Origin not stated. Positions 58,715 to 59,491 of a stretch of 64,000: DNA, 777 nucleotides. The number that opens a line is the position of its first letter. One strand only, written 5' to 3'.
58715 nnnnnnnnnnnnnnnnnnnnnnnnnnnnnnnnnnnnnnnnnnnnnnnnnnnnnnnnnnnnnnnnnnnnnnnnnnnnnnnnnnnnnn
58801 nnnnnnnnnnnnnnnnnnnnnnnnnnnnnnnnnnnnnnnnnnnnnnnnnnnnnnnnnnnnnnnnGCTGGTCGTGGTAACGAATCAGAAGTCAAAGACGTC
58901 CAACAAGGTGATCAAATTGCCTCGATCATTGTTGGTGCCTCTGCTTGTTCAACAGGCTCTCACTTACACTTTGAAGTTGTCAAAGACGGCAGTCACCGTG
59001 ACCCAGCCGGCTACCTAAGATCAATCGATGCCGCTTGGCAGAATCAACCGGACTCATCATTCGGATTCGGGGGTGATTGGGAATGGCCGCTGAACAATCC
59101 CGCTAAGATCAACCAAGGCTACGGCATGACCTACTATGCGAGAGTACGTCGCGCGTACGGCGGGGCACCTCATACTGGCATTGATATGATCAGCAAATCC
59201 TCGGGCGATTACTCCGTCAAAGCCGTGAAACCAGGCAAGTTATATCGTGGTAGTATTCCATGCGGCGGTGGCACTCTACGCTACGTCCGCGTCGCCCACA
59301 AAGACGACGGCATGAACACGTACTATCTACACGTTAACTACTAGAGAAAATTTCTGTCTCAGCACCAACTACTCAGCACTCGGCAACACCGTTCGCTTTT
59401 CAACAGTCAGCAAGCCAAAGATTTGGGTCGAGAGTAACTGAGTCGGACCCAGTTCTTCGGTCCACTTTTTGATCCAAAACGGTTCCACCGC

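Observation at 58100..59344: FtsEX-associated coiled-coil M23 peptidase with a circularly permuted catalytic domain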

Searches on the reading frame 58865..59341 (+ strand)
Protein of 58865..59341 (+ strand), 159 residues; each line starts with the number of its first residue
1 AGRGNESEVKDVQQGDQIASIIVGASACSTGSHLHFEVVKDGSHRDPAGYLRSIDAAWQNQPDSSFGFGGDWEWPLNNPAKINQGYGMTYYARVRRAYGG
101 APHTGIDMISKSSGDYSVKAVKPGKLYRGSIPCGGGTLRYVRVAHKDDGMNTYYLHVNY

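Call 8: search_protein_families(library=pfam, proteins=[window:58865-59341:+], max_evalue=10)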
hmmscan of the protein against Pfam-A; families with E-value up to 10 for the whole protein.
seq(159 aa): 1 family
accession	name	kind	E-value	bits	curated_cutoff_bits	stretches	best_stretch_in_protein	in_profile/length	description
PF01551.29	Peptidase_M23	-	4.4e-10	40.1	28.7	2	10-47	61-96/96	Peptidase family M23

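Call 24: search_protein_representatives(protein=window:58865-59341:+)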
Query: 159 residues. Proteins with E-value up to 0.001 (for the whole library): 418; up to 1e-10: 92; up to 1e-30: 30. The best 150 are listed.
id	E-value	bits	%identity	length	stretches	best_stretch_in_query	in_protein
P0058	6.9e-81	286.6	78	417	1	1-159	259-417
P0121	1.1e-59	217.7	63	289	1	1-159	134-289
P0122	8.9e-59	214.7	79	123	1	39-159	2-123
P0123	1.3e-52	194.7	61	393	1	1-159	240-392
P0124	1.9e-52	194.1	58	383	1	1-159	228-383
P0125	4.3e-50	186.5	61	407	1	1-159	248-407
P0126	1.6e-49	184.6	58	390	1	3-159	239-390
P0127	2.7e-49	183.8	59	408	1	1-159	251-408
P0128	3.5e-49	183.5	60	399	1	1-159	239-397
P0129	3.1e-45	170.6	57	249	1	9-157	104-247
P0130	1.1e-43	165.7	53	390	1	1-159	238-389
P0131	8.3e-42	159.5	54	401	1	1-159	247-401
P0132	7.9e-41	156.3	54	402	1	1-159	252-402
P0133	9.1e-40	152.8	52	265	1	1-159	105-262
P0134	1.5e-39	152.1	55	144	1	14-159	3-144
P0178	1.2e-21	93.9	39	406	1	12-157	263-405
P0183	3.6e-20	89.1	41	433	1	2-159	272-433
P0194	1.8e-17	80.3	38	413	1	11-157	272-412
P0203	4.6e-15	72.5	35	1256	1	10-158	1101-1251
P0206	2.5e-12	63.6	37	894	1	14-158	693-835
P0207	7.4e-12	62.0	34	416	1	12-157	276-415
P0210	6.1e-11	59.1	42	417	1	23-156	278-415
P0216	1.2e-09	54.9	42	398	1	9-157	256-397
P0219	1.9e-09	54.2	37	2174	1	23-146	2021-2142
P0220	2.6e-09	53.8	37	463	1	12-157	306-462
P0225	2.4e-08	50.6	41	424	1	23-148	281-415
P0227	4.6e-08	49.7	35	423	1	11-157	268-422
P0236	7.9e-07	45.7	40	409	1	6-156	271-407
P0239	1.7e-06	44.6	41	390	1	9-157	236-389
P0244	2.9e-06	43.9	35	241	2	34-158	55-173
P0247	3.6e-06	43.5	40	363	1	10-157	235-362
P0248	3.7e-06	43.5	36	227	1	12-157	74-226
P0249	3.8e-06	43.5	38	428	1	7-157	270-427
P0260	9.0e-06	42.3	39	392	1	13-157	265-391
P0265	1.2e-05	41.8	36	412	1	12-145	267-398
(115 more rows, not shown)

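Call 26: list_cluster_members(proteins=[P0207, P0220, P0248, P0203, P0206, P0219, P0183, P0194, P0178, P0244])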
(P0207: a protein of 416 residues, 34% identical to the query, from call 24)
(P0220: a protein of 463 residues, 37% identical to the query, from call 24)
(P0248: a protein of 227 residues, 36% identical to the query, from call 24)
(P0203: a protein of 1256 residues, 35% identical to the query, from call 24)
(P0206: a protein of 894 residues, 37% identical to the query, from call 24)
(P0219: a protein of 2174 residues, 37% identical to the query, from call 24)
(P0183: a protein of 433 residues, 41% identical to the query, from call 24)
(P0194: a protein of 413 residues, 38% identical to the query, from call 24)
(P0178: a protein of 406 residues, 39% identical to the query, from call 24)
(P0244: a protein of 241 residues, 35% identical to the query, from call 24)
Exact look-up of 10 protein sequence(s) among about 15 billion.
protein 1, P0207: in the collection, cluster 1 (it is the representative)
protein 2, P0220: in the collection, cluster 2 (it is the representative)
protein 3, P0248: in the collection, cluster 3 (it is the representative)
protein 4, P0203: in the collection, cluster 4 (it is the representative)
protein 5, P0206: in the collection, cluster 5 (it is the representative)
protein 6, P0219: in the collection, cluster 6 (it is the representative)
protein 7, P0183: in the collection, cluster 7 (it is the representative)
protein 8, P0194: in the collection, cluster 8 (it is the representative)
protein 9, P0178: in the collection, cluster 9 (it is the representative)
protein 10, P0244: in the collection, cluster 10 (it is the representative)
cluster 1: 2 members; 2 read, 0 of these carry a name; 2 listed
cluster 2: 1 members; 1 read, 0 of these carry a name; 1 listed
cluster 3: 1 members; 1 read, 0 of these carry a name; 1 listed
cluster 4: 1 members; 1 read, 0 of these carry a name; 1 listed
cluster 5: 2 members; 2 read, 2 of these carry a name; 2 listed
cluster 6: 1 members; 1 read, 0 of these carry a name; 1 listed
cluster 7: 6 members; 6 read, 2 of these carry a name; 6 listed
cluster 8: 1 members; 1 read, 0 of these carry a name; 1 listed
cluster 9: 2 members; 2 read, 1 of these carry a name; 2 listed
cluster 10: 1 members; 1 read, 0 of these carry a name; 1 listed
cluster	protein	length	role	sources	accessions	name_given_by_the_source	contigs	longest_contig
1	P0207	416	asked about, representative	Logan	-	-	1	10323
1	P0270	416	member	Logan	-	-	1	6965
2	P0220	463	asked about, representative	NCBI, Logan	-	-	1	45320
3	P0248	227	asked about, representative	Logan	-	-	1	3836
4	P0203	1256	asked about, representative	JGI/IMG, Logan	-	-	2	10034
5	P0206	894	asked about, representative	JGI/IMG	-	endonuclease/exonuclease/phosphatase family metal-dependent hydrolase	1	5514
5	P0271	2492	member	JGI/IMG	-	endonuclease/exonuclease/phosphatase family metal-dependent hydrolase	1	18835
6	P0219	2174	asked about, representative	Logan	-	-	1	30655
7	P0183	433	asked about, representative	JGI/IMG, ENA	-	-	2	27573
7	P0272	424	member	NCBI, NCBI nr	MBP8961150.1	hypothetical protein KBG31_02915 [Patescibacteria group bacterium] | hypothetical protein [Patescibacteria group bacterium]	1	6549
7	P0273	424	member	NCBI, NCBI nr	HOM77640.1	MAG TPA: hypothetical protein PLT50_00320 [bacterium] | hypothetical protein [bacterium]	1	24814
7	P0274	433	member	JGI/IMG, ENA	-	-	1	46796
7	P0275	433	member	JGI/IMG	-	-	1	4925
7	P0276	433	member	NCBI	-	-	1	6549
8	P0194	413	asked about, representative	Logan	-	-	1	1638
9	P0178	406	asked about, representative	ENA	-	-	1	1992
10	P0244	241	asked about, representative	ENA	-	-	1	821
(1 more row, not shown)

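Call 29: search_protein_families(library=pfam, proteins=[P0203, P0206, P0219, P0244, P0220], max_evalue=0.01)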
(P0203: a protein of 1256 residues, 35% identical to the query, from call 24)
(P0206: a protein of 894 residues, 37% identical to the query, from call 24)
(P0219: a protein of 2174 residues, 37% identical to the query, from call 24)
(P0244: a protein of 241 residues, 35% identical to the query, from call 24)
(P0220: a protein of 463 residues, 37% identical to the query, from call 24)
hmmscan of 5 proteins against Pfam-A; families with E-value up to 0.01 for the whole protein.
P0203 (1256 aa): 1 family
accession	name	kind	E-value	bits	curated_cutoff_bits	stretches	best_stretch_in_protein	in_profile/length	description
PF01551.29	Peptidase_M23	-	1.2e-13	51.4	28.7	1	1097-1140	57-96/96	Peptidase family M23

P0206 (894 aa): 2 families
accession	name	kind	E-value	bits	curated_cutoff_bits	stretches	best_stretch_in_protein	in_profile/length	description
PF03372.29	Exo_endo_phos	-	5.6e-11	43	24.5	1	423-638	1-225/225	Endonuclease/Exonuclease/phosphatase family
PF01551.29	Peptidase_M23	-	2.4e-10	40.9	28.7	2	782-834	2-52/96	Peptidase family M23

P0219 (2174 aa): 2 families
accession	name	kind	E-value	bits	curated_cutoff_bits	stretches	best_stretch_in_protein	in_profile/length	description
PF01551.29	Peptidase_M23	-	7.6e-06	26.5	28.7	0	2017-2045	68-96/96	Peptidase family M23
PF18884.5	TSP3_bac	-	0.00016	21.9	25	1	1411-1430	1-20/22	Bacterial TSP3 repeat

P0244 (241 aa): 1 family
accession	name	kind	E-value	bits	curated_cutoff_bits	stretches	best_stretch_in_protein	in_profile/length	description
PF01551.29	Peptidase_M23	-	7.7e-21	74.5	28.7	1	122-210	2-89/96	Peptidase family M23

P0220 (463 aa): 4 families
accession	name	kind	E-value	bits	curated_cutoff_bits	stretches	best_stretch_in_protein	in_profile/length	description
PF01551.29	Peptidase_M23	-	7.8e-09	36.1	28.7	1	300-337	57-91/96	Peptidase family M23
PF24568.1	CC_PcsB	-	0.0012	19.1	27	1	141-210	1-71/75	Peptidoglycan hydrolase PcsB, coiled-coil domain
PF08614.16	ATG16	-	0.0024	18.5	33.7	1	53-151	58-156/200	Autophagy protein 16 (ATG16)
PF00015.26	MCPsignal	-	0.008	16.5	34.6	1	95-153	98-156/172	Methyl-accepting chemotaxis protein (MCP) signalling domain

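Call 34: predict_structure(alignment_id=A2)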
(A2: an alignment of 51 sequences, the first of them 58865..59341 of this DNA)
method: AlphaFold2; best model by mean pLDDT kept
length: 159 residues; sequences in the alignment: 51
mean_pLDDT: 94.1   pTM: 0.90
mean pLDDT of the five models: 94.1, 93.6, 93.4, 93.3, 93.0
residues with pLDDT >= 90: 142; 70-90: 13; 50-70: 2; < 50: 2
segments of 3 or more residues with pLDDT < 50: none
pLDDT, mean of each block of 10 residues (from residue 1): 79 98 94 97 97 94 95 91 96 93 97 95 97 93 93 97
secondary structure, 60 per line:
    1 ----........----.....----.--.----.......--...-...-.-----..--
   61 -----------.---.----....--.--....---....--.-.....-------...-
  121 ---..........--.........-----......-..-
elements in order: E5-12 E17-21 E34-40 E43-45 E81-84 H90-93 H97-100 E105-109 E117-119 E124-133 E136-144 E150-155

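Call 37: fold_search(model_id=the predicted structure, library=pdb)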
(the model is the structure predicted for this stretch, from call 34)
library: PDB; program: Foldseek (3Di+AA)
matches with E <= 10: 181; with E <= 0.001: 0
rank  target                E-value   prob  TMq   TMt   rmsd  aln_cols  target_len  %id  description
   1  7sp4_Y                2.6e-02  0.06  0.13  0.08  20.5       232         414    8  In situ cryo-EM structure of bacteriophage Sf6 gp3:gp7:gp5 complex in conformation 2 at 3.71A resolution (released 2022-11-09)
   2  7sp4_Z                5.2e-02  0.05  0.12  0.05  23.1       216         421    8  In situ cryo-EM structure of bacteriophage Sf6 gp3:gp7:gp5 complex in conformation 2 at 3.71A resolution (released 2022-11-09)
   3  5l35_A                1.5e-01  0.04  0.12  0.06  21.4       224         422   10  Cryo-EM structure of bacteriophage Sf6 at 2.9 Angstrom resolution (released 2017-03-22)
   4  1gm6                  1.0e+00  0.06  0.19  0.19  10.6       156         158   11  3-D STRUCTURE OF A SALIVARY LIPOCALIN FROM BOAR (released 2002-05-30)
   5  5a5y_A                1.3e+00  0.10  0.16  0.13  10.7        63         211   13  Crystal structure of AtTTM3 in complex with tripolyphosphate and magnesium ion (form A) (released 2015-08-05)
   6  5brl_A                1.4e+00  0.09  0.10  0.08  12.9        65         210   12  Crystal Structure of L124D STARD4 (released 2015-07-22)
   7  8if4_A                1.4e+00  0.11  0.25  0.05  14.2       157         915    6  Structure of human alpha-2/delta-1 without mirogabalin (released 2023-04-05)
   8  6l1d_A                1.4e+00  0.03  0.10  0.09  13.2        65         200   12  Structure of human StAR-related lipid transfer protein 4 (released 2019-10-30)
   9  6l1m                  1.5e+00  0.05  0.10  0.08  12.9        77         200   12  Structure of human StAR-related lipid transfer protein 4 mutant - LWNI107-110GG (released 2019-10-30)
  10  8gn5_A                1.5e+00  0.02  0.15  0.07  21.1       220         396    6  Designed pH-responsive P22 VLP (released 2024-01-31)
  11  5e0v_A                1.9e+00  0.02  0.14  0.10  17.6       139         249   12  Human PCNA variant (S228I) complexed with FEN1 at 2.1 Angstroms (released 2016-04-20)
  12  6hs7_A                2.0e+00  0.04  0.20  0.09  12.9       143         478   12  Type VI membrane complex (released 2019-03-27)
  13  6xt6_B                2.0e+00  0.02  0.16  0.13  16.4       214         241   14  pro-concanavalin A: Precursor of circularly permuted concanavalin A (released 2020-11-11)
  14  1jss_A                2.1e+00  0.07  0.10  0.08  13.0        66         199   12  Crystal structure of the Mus musculus cholesterol-regulated START protein 4 (StarD4). (released 2002-04-10)
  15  8skg_A                2.1e+00  0.01  0.13  0.06  23.2       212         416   10  CUS-3 Mature Virus Capsid (released 2025-02-19)
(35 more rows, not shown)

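Call 46: list_cluster_members(proteins=[P0236, P0239, P0247, P0249, P0260, P0265, P0216, P0210, P0225, P0227])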
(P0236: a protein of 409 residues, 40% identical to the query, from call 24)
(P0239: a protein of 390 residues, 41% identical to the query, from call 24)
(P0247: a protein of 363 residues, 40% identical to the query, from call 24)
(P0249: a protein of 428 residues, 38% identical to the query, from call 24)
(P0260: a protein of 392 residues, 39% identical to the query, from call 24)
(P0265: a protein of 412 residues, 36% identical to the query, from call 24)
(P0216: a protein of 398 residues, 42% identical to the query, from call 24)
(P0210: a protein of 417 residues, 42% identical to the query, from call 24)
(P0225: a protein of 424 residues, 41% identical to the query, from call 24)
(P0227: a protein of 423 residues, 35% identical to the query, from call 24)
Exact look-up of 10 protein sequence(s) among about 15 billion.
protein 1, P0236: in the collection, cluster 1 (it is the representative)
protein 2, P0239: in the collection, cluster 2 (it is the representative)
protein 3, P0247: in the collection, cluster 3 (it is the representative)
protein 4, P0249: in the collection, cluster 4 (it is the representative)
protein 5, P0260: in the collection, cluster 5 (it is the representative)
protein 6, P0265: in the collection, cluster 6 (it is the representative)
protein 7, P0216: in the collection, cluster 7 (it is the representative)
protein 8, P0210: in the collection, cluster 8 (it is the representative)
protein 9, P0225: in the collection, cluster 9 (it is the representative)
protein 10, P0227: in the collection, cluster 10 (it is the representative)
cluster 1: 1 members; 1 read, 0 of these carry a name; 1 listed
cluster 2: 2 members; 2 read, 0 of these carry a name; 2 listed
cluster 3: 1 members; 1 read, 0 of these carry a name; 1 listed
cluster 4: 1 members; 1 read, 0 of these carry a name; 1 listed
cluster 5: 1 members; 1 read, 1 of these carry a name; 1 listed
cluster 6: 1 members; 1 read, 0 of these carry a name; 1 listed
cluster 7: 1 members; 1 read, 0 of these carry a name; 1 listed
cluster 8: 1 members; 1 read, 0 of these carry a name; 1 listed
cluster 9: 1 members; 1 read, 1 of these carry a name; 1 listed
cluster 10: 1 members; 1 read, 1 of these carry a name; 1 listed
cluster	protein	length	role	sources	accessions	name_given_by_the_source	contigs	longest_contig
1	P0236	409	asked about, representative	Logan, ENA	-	-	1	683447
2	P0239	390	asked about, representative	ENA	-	-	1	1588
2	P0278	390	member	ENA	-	-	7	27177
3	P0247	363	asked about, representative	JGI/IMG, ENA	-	-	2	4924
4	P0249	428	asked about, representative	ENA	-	-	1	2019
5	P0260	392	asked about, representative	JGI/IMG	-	septal ring factor EnvC (AmiA/AmiB activator)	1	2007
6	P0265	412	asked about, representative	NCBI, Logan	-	-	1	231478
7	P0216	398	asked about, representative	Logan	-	-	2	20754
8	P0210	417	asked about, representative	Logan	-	-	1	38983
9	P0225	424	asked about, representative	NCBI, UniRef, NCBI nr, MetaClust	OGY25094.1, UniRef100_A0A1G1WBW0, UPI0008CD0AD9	MAG: hypothetical protein A2134_01995 [Candidatus Woykebacteria bacterium RBG_16_39_9b] | Peptidase M23 domain-containing protein n=1 Tax=Candidatus Woykebacteria bacterium ... | status=active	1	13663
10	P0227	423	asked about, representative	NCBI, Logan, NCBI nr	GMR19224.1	MAG: hypothetical protein BMS9Abin34_355 [Patescibacteria group bacterium]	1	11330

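Call 50: find_encoding_contigs(protein=P0265, flank=5000, max_places=2)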
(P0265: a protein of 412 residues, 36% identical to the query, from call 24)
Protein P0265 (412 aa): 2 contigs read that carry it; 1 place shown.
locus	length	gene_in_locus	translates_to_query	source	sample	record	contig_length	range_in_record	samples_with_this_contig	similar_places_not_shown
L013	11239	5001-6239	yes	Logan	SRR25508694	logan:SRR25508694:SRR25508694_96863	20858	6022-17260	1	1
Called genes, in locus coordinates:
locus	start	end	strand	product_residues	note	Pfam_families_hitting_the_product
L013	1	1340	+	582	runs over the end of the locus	PF05157:MshEN, PF00437:T2SSE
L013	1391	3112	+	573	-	PF14716:HHH_8, PF14520:HHH_5 (faint), PF00633:HHH (faint), PF14792:DNA_pol_B_palm (faint), PF14791:DNA_pol_B_thumb, PF01876:RNase_P_p30 (faint), PF02811:PHP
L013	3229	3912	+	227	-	PF02463:SMC_N (faint), PF00005:ABC_tran, PF13304:AAA_21 (faint)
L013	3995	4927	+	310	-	PF18075:FtsX_ECD, PF02687:FtsX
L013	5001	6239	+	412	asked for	PF01551:Peptidase_M23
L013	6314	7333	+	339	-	PF05496:RuvB_N, PF00004:AAA, PF07728:AAA_5, PF17864:AAA_lid_4, PF05491:WHD_RuvB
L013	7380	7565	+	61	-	-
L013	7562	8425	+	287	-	-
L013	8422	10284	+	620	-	PF00932:LTD (faint), PF05048:NosD (weak), PF13229:Beta_helix (weak)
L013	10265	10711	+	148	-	PF02367:TsaE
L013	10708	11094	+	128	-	PF00814:TsaD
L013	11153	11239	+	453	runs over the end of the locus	PF03816:LytR_cpsA_psr, PF13399:LytR_C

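Call 51: find_encoding_contigs(protein=P0236, flank=5000, max_places=2)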
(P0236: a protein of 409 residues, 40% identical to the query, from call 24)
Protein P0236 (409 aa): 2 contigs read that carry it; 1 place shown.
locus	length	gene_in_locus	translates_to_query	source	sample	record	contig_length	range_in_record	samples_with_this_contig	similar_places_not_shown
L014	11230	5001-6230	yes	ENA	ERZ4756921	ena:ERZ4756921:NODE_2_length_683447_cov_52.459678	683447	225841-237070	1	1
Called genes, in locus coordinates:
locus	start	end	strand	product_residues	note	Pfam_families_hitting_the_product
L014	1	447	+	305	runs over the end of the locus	PF01715:IPPT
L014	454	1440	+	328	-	PF01594:AI-2E_transport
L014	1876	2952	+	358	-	PF02618:YceG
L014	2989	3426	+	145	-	-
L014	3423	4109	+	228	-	PF25199:nSTAND_NTPase5 (weak), PF00005:ABC_tran, PF02463:SMC_N (weak), PF20720:nSTAND3 (faint), PF01637:ATPase_2 (weak), PF13401:AAA_22 (faint), PF13304:AAA_21 (faint)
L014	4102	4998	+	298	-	PF18075:FtsX_ECD, PF02687:FtsX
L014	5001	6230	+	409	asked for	PF01551:Peptidase_M23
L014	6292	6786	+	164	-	-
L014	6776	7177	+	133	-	PF04892:VanZ-LLP1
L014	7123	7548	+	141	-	PF02367:TsaE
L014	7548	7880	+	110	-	-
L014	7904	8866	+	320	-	PF01073:3Beta_HSD, PF01370:Epimerase, PF02719:Polysacc_synt_2 (weak), PF04321:RmlD_sub_bind (weak), PF16363:GDP_Man_Dehyd, PF07993:NAD_binding_4 (weak)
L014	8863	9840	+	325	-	PF00535:Glycos_transf_2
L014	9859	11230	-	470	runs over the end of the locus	-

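Call 54: fold_search(model_id=the predicted structure, library=viral)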
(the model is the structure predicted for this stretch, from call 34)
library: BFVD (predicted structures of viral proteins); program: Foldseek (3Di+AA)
matches with E <= 10: 165; with E <= 0.001: 0
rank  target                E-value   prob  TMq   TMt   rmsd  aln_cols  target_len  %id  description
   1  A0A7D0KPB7            4.6e-01  0.03  0.14  0.14  14.9       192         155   11  (no name in the UniProt tables at hand)
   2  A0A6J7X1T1            4.9e-01  0.06  0.21  0.11  20.8       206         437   11  Major capsid protein Gp5 [uncultured Caudovirales phage]
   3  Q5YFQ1                6.1e-01  0.03  0.14  0.15  16.7       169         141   11  Uncharacterized protein [Singapore grouper iridovirus]
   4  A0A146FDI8            7.9e-01  0.05  0.21  0.10  13.6       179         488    6  Putative minor coat protein [Grapevine leafroll-associated virus 13]
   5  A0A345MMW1            9.7e-01  0.07  0.21  0.22  12.2       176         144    6  (no name in the UniProt tables at hand)
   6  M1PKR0                9.7e-01  0.07  0.22  0.18  11.5       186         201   12  (no name in the UniProt tables at hand)
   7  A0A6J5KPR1            9.7e-01  0.02  0.13  0.08  16.9       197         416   10  Uncharacterized protein [uncultured Caudovirales phage]
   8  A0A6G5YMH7            1.0e+00  0.07  0.21  0.12  12.5       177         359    6  (no name in the UniProt tables at hand)
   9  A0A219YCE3            1.5e+00  0.03  0.17  0.17  13.7       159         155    9  CYTH domain-containing protein [Aeromonas phage 65.2]
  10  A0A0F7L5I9            1.5e+00  0.02  0.15  0.15  19.1       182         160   10  Uncharacterized protein [uncultured marine virus]
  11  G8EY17                1.7e+00  0.04  0.17  0.21  10.6       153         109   11  Uncharacterized protein [Synechococcus phage S-CAM8]
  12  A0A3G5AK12            1.7e+00  0.04  0.22  0.03  16.4       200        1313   10  VETF-like early transcription factor large subunit [Solivirus sp.]
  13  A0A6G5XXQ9            1.8e+00  0.07  0.15  0.07   8.3        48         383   23  (no name in the UniProt tables at hand)
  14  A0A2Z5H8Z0            1.8e+00  0.01  0.12  0.10  15.4       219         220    8  Uncharacterized protein [Pseudomonas phage phCDa]
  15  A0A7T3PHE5            1.9e+00  0.02  0.17  0.14  14.4       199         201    8  (no name in the UniProt tables at hand)
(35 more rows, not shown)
